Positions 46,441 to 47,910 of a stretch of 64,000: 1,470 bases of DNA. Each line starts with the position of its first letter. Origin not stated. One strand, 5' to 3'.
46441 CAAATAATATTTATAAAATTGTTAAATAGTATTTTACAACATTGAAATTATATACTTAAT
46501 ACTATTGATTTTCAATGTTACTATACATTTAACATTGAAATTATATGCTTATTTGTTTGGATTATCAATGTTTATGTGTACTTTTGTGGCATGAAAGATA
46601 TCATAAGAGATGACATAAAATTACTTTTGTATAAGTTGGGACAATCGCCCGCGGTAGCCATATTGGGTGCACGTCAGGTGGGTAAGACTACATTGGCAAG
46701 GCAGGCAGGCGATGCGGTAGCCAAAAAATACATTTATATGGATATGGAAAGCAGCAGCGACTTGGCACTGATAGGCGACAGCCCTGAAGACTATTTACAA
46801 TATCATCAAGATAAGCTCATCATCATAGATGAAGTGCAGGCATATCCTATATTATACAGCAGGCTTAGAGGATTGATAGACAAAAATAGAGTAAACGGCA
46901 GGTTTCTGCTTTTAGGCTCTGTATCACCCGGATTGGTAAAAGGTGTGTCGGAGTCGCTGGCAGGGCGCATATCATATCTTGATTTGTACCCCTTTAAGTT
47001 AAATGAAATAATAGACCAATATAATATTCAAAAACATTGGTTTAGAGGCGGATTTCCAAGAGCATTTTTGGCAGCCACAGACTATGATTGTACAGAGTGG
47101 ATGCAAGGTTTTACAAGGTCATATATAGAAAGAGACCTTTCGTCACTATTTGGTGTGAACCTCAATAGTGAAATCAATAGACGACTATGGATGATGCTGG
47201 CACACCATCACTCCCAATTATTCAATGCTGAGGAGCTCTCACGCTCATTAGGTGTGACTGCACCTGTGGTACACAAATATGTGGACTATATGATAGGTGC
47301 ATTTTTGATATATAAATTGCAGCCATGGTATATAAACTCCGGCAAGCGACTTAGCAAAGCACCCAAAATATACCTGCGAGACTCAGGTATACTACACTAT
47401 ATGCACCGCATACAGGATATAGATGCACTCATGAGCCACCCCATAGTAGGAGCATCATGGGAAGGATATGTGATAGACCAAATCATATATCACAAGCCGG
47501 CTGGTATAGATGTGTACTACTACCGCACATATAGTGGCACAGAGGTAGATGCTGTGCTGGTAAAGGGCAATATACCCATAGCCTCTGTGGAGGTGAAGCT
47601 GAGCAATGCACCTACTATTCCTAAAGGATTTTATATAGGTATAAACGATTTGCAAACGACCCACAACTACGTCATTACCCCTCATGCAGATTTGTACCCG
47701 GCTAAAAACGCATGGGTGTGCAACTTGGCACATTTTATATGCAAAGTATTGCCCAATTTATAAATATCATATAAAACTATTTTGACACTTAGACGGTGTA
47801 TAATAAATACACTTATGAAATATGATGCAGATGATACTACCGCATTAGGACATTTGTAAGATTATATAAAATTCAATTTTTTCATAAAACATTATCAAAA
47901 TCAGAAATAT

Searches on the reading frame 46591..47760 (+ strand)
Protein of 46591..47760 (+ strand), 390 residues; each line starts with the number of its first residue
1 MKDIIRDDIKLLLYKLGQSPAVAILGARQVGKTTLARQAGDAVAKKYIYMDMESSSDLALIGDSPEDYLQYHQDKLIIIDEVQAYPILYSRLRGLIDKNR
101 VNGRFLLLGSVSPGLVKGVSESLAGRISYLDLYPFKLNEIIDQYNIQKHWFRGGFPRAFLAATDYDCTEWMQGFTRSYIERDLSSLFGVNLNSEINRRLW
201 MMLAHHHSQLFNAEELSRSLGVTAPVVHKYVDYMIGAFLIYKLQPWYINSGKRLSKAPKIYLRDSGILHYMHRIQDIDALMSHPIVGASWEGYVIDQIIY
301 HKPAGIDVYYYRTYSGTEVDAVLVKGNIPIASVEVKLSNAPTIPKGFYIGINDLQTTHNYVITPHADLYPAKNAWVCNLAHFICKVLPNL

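Call 91: search_protein_families(library=pfam, proteins=[window:46591-47760:+], max_evalue=0.001)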
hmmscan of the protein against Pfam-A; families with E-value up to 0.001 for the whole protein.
window:46591-47760:+ (390 aa): 2 families
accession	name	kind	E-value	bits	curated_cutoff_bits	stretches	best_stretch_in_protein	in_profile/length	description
PF13635.12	DUF4143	-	5.8e-39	133.8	28.1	1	180-338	1-160/160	Domain of unknown function (DUF4143)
PF13173.12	AAA_14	-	4.5e-26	91.8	27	1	19-140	2-128/129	AAA domain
